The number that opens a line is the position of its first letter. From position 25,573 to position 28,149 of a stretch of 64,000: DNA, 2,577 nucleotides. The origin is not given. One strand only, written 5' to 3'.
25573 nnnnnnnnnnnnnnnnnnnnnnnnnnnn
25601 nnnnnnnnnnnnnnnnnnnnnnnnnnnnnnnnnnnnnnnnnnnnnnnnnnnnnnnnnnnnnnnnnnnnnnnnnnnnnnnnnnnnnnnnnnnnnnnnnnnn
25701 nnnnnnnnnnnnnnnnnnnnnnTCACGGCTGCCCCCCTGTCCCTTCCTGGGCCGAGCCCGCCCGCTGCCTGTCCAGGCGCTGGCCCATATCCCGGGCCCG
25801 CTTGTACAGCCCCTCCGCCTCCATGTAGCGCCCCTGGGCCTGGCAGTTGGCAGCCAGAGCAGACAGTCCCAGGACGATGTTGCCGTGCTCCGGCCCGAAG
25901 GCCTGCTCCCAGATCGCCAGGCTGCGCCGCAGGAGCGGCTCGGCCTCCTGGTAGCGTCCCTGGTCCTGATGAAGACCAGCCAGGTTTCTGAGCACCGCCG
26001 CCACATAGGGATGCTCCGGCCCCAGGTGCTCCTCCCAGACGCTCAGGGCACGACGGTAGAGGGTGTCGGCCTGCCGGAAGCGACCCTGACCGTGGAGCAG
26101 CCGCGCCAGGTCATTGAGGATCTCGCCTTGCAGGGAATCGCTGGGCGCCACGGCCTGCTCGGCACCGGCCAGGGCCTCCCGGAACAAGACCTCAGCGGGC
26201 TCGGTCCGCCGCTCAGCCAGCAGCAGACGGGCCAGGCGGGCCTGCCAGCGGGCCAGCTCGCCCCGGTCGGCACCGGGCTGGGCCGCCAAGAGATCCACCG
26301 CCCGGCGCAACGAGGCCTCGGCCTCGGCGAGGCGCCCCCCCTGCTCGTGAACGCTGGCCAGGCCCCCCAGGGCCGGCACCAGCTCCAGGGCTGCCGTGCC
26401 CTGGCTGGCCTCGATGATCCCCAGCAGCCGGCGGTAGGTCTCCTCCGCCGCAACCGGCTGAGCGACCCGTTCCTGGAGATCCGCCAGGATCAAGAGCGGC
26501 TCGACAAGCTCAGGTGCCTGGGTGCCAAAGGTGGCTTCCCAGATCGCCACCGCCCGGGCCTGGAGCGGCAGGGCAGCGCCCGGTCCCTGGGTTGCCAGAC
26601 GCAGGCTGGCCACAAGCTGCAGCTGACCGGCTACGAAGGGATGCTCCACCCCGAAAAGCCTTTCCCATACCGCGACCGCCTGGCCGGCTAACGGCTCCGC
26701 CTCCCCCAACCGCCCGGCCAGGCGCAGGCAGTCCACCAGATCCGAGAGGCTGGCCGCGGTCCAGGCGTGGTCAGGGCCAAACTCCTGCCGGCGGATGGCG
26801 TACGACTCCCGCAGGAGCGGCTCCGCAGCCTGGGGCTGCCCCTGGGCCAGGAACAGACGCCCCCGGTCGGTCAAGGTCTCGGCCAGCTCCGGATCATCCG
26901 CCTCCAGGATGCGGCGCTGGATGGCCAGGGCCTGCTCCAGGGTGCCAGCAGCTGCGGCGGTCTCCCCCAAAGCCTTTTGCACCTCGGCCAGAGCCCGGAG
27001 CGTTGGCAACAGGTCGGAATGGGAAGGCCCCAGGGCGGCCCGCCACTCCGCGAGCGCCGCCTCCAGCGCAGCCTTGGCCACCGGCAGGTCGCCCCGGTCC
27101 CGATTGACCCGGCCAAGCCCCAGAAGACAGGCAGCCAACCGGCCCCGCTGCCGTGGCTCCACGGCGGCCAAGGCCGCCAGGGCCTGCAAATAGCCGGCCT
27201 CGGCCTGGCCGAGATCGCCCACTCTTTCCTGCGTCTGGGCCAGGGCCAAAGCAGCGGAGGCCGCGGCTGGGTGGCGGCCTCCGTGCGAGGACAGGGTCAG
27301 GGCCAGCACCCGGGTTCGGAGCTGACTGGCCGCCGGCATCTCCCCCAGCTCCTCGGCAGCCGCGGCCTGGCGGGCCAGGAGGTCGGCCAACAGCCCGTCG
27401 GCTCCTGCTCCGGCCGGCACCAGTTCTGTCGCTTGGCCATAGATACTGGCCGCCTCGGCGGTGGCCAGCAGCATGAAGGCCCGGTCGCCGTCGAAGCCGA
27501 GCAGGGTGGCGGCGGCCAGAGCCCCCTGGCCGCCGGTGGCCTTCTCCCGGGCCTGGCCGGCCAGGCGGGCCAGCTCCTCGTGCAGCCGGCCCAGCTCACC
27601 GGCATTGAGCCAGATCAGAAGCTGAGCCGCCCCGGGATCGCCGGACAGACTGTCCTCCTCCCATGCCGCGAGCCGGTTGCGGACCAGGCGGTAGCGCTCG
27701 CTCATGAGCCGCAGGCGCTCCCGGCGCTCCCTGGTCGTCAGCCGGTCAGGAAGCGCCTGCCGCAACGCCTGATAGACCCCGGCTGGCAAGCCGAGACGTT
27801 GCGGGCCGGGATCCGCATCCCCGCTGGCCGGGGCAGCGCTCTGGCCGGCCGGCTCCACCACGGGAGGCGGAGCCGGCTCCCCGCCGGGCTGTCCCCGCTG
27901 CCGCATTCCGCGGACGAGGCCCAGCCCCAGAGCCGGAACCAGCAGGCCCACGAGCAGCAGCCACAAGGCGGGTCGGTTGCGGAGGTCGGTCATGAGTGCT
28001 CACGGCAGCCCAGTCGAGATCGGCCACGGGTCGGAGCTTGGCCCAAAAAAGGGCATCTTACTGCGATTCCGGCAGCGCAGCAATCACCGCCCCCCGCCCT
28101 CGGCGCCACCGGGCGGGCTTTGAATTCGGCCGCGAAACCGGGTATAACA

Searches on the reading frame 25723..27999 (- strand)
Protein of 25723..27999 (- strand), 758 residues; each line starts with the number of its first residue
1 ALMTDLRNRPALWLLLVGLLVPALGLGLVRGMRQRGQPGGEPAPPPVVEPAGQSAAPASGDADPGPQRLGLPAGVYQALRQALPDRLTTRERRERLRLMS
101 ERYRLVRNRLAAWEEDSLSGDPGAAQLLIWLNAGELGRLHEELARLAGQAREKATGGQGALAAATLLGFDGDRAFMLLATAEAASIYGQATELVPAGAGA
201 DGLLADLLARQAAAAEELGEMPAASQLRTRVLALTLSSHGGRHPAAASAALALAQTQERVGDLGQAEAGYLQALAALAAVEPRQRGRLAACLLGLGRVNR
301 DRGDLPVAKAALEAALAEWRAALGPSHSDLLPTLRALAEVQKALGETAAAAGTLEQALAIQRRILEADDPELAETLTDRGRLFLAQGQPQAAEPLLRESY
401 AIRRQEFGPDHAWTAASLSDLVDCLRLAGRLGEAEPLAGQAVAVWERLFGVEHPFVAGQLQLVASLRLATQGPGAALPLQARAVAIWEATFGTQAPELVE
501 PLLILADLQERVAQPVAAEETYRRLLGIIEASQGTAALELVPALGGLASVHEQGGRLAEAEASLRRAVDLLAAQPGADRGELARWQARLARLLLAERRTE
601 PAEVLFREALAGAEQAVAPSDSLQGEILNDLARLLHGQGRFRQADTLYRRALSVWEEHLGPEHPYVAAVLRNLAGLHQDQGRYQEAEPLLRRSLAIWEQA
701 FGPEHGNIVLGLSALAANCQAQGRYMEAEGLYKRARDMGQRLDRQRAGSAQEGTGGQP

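Call 12: search_protein_families(library=pfam, proteins=[window:25723-27999:-], max_evalue=0.001)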
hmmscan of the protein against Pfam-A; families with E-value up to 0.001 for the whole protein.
window:25723-27999:- (758 aa): 12 families
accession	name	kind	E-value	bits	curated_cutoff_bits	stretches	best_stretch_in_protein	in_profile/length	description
PF13424.12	TPR_12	-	1.1e-77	256.7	30.1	9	665-738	1-74/77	Tetratricopeptide repeat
PF13374.12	TPR_10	-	3.2e-57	189.4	27.5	5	666-705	1-40/42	Tetratricopeptide repeat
PF24885.1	TPR_NPHP3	-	1.3e-41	143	100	5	628-746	102-220/239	Nephrocystin-3 TPR domain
PF17874.7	TPR_MalT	-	4.9e-21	75.8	45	2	598-739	55-191/336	MalT-like TPR region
PF13176.12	TPR_7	-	1.2e-14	53.5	27.9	0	670-696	2-28/36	Tetratricopeptide repeat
PF07719.23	TPR_2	-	3.8e-12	45.8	27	0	667-696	1-30/34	Tetratricopeptide repeat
PF13181.12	TPR_8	-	2.8e-11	43.1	25.7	0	543-570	3-30/34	Tetratricopeptide repeat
PF00515.34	TPR_1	-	1.8e-10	40.6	27.8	0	667-696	1-30/34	Tetratricopeptide repeat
PF13428.12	TPR_14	-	7.7e-08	32.7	23.5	0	627-657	3-33/44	Tetratricopeptide repeat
PF13432.12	TPR_16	-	1.8e-07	31.9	32.7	1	630-699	2-63/65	Tetratricopeptide repeat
PF07720.18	TPR_3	-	1.7e-05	25.2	20.7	0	712-733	4-25/34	Tetratricopeptide repeat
PF14559.12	TPR_19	-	0.00069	20.3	25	0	384-437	2-47/68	Tetratricopeptide repeat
